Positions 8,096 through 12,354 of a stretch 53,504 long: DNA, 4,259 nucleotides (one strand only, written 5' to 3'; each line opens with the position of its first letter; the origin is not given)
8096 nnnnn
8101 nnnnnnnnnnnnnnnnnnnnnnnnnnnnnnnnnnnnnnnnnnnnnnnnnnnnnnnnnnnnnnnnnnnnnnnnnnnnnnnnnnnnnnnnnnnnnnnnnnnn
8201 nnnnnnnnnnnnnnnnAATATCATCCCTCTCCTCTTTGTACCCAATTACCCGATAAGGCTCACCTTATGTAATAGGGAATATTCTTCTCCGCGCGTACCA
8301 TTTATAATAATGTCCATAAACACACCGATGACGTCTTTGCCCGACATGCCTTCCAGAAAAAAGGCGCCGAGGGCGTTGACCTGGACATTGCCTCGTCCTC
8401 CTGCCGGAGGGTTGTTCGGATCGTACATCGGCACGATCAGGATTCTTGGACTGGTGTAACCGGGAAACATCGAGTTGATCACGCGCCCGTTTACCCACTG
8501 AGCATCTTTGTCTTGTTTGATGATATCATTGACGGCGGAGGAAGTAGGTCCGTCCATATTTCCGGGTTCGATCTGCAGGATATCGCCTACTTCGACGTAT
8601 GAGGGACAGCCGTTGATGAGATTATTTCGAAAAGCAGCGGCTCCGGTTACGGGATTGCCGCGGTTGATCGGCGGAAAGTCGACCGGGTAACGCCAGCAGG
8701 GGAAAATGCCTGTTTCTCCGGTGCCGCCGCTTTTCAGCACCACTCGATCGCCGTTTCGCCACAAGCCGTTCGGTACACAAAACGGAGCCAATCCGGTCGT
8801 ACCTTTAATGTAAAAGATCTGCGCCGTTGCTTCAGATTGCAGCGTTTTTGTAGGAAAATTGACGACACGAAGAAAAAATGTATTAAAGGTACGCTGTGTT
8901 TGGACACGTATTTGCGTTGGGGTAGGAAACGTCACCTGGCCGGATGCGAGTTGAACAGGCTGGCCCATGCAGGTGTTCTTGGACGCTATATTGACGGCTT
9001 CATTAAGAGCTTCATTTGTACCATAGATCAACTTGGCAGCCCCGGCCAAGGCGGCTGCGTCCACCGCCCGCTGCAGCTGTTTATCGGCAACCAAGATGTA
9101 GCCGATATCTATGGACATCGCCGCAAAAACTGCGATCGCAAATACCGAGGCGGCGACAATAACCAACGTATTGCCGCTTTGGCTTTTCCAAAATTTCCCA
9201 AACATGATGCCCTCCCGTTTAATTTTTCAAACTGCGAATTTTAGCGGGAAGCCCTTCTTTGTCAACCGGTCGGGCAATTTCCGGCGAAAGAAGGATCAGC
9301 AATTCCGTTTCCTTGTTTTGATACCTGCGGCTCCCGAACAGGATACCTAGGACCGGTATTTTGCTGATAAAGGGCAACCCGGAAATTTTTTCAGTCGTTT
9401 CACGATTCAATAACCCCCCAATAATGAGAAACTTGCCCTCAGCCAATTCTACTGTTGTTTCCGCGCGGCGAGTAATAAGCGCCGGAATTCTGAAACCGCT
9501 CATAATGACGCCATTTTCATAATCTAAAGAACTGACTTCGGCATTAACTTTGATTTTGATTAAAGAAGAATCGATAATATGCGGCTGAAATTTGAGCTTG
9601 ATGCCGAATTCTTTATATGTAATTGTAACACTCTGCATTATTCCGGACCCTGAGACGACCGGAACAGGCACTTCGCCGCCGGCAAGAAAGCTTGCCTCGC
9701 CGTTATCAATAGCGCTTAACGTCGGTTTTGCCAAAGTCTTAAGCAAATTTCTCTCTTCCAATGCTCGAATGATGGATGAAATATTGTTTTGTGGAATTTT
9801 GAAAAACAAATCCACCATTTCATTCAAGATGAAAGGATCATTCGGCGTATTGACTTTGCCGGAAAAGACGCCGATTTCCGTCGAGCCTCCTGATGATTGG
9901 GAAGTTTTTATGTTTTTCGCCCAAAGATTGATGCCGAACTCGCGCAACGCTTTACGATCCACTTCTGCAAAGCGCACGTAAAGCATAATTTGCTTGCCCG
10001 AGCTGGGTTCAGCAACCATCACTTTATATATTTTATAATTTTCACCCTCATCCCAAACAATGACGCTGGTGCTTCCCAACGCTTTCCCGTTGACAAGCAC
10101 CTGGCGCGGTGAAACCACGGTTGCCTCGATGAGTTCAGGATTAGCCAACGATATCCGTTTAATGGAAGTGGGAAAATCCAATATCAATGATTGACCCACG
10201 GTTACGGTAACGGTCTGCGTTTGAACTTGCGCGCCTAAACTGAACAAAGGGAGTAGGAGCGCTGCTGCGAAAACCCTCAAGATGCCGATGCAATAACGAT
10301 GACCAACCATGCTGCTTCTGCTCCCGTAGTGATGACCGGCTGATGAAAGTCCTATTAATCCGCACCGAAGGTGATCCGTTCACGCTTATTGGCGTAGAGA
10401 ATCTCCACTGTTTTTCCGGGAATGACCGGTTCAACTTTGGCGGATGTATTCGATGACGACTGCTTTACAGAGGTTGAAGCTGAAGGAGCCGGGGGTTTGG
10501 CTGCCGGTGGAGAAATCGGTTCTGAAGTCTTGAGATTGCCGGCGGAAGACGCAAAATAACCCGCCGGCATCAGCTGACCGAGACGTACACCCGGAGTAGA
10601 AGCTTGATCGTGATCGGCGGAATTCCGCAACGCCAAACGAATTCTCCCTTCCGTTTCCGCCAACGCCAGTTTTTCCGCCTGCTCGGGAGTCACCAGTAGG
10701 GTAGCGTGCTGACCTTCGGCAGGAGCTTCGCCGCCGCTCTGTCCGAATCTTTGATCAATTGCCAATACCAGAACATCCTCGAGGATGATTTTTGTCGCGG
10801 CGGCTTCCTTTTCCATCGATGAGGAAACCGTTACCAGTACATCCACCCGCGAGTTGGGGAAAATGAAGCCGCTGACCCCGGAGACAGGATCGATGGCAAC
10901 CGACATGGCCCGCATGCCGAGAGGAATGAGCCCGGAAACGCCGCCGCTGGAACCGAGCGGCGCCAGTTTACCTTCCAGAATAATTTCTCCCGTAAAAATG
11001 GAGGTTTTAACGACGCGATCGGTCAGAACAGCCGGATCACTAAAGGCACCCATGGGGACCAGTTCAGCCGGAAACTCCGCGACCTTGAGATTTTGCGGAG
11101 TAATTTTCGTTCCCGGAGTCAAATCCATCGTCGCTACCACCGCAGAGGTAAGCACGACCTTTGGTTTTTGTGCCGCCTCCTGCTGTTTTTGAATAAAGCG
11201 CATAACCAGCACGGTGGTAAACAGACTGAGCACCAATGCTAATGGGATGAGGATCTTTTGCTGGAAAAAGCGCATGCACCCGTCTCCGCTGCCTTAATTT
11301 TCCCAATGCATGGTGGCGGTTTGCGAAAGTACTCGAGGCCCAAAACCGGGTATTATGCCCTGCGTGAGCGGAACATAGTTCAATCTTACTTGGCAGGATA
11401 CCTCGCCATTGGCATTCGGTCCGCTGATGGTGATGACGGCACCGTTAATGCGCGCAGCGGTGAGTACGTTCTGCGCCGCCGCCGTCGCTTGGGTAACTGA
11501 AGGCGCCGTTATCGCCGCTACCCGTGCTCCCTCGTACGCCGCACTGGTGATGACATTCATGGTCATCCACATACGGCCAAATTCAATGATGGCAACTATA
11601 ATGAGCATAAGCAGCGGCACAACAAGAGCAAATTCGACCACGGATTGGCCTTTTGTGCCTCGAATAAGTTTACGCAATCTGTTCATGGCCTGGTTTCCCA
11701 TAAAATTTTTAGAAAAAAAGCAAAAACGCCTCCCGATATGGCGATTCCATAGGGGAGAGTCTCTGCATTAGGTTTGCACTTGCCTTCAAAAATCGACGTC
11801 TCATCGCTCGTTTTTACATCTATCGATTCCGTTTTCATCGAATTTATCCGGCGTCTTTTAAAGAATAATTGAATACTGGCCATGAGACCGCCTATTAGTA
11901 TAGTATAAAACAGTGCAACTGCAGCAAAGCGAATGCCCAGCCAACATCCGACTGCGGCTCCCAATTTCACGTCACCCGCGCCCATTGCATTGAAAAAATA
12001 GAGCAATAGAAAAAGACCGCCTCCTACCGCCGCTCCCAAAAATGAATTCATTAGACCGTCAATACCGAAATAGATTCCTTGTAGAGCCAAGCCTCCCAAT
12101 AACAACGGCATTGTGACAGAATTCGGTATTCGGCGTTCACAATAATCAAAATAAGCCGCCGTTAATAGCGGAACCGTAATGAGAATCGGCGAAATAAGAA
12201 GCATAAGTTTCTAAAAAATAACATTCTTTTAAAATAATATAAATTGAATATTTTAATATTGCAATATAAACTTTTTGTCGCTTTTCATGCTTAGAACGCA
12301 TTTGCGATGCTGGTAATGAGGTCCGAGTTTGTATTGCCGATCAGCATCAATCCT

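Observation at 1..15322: Tad/Flp pilus locus bracketed by a sigma-54 enhancer-binding response regulator and a soluble GAF histidine kinase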

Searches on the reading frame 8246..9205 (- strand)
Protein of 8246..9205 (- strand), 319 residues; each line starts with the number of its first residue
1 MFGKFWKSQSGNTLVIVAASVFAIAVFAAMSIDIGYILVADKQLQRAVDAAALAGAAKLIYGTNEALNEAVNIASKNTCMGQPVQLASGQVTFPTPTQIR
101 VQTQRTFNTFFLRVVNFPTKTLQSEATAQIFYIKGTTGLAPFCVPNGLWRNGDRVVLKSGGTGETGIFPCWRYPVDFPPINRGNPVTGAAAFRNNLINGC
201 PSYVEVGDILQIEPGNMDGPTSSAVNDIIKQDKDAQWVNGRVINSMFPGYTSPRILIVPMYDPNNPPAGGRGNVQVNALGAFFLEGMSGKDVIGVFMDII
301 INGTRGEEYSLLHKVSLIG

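Call 6: search_protein_families(library=pfam, proteins=[window:8246-9205:-], max_evalue=0.01)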
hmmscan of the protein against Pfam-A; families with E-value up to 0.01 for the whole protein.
window:8246-9205:- (319 aa): 1 family
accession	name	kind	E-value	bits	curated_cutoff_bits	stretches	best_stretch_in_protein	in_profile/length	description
PF13400.11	Tad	-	6.4e-08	33.2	22.3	1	11-57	1-46/47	Putative Flp pilus-assembly TadE/G-like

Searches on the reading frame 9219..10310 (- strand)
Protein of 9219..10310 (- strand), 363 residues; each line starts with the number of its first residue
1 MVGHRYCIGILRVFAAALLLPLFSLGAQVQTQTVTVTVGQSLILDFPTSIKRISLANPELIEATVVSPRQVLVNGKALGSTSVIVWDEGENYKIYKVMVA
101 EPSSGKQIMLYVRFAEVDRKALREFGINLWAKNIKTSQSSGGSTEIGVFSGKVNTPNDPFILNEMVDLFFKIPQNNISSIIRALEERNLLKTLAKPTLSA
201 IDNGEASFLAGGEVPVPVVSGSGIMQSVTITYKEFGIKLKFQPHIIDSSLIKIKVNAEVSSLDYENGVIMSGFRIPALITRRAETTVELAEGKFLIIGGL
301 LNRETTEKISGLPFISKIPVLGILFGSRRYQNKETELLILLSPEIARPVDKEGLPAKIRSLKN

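Call 7: search_protein_families(library=pfam, proteins=[window:9219-10310:-], max_evalue=0.01)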
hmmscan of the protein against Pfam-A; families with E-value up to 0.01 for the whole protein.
window:9219-10310:- (363 aa): 2 families
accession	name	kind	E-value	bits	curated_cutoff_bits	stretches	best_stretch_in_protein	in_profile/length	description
PF00263.26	Secretin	-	8.1e-41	139.9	27.5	1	183-346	1-168/169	Bacterial type II and III secretion system protein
PF13629.12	T2SS-T3SS_pil_N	-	4.4e-20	71.6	23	1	31-99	2-71/72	Pilus formation protein N terminal region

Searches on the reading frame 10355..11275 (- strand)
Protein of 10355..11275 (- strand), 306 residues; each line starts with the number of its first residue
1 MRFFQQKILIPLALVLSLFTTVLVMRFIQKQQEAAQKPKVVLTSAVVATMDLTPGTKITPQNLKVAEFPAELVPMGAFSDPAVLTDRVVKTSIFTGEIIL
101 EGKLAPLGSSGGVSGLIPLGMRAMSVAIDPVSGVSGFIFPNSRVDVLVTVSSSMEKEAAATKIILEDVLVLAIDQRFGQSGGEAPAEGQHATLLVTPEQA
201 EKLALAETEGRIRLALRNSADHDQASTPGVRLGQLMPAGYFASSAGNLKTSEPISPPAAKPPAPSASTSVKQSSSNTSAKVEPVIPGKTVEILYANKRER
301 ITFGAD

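Call 7: search_protein_families(library=pfam, proteins=[window:10355-11275:-], max_evalue=0.01)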
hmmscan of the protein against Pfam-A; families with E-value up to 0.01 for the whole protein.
window:10355-11275:- (306 aa): 3 families
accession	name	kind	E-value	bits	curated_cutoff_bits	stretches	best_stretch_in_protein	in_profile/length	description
PF16976.10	RcpC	-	3.1e-32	111.3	28.8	1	112-217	2-114/114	Flp pilus assembly protein RcpC/CpaB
PF08666.17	SAF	-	3e-09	37.7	21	1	46-102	4-60/63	SAF domain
PF13144.11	ChapFlgA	-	0.001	19.5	23.8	1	45-105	3-61/122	Chaperone for flagella basal body P-ring formation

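Call 66: search_protein_families(library=ncbifam, proteins=[window:10355-11275:-], max_evalue=0.001)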
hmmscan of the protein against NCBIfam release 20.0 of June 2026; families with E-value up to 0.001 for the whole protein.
window:10355-11275:- (306 aa): 2 families
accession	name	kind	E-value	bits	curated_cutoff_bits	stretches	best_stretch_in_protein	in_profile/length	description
TIGR03177.1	pilus_cpaB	equivalog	2.6e-67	226.8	71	1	9-299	3-260/262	Flp pilus assembly protein CpaB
TIGR03170.1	flgA_cterm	equivalog_domain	1.1e-06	28.7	54.65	1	43-105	13-75/137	flagellar basal body P-ring formation chaperone FlgA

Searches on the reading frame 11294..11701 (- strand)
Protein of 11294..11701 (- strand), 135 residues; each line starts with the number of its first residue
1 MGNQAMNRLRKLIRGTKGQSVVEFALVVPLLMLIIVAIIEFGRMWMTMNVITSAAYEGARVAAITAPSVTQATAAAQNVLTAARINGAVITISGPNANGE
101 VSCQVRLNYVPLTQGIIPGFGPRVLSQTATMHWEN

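Call 7: search_protein_families(library=pfam, proteins=[window:11294-11701:-], max_evalue=0.01)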
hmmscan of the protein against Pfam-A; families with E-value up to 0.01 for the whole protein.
window:11294-11701:- (135 aa): 1 family
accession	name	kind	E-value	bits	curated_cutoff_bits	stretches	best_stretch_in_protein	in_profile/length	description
PF07811.17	TadE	-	2.1e-17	63.4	22.9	1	18-60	1-43/43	TadE-like protein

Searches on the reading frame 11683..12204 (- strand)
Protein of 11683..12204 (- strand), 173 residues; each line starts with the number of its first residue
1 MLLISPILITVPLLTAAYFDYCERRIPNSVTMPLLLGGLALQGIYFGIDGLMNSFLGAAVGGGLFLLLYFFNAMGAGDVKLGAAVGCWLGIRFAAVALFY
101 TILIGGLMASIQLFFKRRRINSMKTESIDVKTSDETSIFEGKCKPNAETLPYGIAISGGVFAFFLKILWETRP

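Call 7: search_protein_families(library=pfam, proteins=[window:11683-12204:-], max_evalue=0.01)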
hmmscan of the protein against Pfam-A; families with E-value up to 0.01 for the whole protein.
window:11683-12204:- (173 aa): 1 family
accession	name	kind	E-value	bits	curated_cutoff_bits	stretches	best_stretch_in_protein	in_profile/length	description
PF01478.23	Peptidase_A24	-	4.7e-19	69.2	26.5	1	8-109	2-103/104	Type IV leader peptidase family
